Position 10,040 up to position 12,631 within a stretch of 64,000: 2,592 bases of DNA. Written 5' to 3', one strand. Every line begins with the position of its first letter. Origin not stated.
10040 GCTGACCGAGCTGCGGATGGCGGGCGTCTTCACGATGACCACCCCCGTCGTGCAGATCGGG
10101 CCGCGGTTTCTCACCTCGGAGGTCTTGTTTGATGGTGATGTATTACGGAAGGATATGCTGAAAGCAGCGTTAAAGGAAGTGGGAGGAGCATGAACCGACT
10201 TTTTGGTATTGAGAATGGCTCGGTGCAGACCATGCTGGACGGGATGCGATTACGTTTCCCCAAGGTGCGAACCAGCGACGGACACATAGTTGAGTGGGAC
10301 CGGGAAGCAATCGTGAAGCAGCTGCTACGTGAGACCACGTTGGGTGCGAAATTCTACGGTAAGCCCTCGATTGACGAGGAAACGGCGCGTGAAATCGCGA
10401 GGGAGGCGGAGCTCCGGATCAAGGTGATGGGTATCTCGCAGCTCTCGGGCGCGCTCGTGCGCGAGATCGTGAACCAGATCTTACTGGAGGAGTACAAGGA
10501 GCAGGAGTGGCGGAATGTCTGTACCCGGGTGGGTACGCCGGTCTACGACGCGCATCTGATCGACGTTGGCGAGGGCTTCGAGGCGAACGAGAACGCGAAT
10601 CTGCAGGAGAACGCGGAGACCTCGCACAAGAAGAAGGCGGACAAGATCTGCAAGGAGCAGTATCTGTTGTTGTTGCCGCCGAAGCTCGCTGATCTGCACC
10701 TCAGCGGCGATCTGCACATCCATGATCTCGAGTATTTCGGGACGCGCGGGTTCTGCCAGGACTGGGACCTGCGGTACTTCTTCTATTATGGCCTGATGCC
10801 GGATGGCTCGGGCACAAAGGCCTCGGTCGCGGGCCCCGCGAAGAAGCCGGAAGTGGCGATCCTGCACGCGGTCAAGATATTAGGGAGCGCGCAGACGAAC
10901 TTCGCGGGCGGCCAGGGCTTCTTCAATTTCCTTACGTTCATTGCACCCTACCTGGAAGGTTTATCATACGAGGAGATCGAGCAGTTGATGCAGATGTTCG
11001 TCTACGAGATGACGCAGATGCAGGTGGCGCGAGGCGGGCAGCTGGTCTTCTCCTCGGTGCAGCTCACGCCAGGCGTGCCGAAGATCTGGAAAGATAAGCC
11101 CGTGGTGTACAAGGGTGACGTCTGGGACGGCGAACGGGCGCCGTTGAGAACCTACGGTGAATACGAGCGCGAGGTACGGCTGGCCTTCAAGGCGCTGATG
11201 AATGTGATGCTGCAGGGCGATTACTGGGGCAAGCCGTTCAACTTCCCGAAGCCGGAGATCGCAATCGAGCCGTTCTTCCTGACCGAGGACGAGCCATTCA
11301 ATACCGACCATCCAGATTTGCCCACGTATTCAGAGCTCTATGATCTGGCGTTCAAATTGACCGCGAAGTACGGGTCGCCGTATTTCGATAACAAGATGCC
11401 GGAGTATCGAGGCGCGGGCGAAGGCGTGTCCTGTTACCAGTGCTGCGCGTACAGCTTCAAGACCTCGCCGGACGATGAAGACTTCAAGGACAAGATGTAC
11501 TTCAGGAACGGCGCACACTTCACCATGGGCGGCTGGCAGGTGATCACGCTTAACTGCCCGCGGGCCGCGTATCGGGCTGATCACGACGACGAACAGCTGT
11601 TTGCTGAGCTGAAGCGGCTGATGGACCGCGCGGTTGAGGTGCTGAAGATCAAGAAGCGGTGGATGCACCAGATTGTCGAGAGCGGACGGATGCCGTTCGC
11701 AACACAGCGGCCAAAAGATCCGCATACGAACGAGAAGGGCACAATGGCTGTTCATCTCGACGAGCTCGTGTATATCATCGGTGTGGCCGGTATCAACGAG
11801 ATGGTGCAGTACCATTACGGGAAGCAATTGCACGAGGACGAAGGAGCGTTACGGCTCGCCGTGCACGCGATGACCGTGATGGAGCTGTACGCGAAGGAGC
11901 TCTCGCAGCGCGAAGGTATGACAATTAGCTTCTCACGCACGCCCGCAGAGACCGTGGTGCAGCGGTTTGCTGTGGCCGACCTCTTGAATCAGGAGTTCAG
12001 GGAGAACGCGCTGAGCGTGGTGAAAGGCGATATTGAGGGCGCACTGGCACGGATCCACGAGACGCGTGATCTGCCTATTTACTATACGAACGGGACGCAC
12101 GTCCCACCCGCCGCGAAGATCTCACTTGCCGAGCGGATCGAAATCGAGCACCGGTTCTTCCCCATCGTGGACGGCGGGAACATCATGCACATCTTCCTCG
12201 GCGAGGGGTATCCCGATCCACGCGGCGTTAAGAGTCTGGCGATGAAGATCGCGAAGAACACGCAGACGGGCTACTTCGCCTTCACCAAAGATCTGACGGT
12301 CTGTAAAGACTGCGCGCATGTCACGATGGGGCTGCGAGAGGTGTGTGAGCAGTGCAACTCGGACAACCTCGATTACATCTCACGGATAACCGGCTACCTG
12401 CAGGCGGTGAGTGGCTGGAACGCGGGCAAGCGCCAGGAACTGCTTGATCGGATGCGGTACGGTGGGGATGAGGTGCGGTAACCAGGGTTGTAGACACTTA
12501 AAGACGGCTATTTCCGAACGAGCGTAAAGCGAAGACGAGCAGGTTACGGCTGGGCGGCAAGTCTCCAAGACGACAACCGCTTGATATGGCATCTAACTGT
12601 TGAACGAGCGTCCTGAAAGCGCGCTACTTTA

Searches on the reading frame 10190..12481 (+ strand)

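Call 53: search_protein_families(library=pfam, proteins=[window:10190-12481:+], max_evalue=0.00001)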
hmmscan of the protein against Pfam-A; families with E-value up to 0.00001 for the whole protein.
window:10190-12481:+ (763 aa): 1 family
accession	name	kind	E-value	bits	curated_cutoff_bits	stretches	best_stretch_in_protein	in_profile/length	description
PF13597.11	NRDD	-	2.5e-154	515.5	26.2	1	134-757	1-562/562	Anaerobic ribonucleoside-triphosphate reductase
